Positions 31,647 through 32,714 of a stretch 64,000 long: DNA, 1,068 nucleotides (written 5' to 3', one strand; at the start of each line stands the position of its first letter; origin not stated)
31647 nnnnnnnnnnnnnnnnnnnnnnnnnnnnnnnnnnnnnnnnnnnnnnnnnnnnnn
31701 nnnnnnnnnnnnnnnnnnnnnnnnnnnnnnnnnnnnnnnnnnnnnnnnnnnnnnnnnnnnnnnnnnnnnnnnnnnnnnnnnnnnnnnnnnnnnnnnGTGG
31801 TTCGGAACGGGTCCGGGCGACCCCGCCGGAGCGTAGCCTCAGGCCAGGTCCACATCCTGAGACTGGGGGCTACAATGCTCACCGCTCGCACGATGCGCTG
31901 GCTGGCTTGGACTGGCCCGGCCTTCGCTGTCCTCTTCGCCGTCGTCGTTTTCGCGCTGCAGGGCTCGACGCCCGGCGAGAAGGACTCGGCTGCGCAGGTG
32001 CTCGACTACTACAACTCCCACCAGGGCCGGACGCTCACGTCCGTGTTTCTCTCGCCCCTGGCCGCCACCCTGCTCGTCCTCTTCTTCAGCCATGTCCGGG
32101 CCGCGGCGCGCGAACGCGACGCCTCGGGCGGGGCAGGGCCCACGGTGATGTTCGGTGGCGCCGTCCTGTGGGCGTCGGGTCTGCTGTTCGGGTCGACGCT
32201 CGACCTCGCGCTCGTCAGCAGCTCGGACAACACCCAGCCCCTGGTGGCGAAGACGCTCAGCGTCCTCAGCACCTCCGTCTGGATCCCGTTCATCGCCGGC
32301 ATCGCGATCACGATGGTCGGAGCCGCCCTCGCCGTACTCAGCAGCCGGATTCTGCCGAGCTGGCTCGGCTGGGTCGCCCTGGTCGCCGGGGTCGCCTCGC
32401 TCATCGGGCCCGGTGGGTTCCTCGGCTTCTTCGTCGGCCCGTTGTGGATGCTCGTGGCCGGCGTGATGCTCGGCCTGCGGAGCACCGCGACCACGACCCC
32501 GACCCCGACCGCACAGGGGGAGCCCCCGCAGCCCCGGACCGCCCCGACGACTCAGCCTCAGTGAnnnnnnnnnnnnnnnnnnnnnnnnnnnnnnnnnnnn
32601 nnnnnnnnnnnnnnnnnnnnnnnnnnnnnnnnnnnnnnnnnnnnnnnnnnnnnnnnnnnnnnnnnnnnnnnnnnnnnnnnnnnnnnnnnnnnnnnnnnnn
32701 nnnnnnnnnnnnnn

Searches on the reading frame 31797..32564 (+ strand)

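Call 33: search_protein_families(library=pfam, proteins=[window:31797-32564:+], max_evalue=0.001)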
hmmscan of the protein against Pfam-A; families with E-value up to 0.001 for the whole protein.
window:31797-32564:+ (255 aa): 1 family
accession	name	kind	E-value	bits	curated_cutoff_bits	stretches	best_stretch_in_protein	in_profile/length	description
PF13273.12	DUF4064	-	0.00032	21.3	32.1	0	138-203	41-101/102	Protein of unknown function (DUF4064)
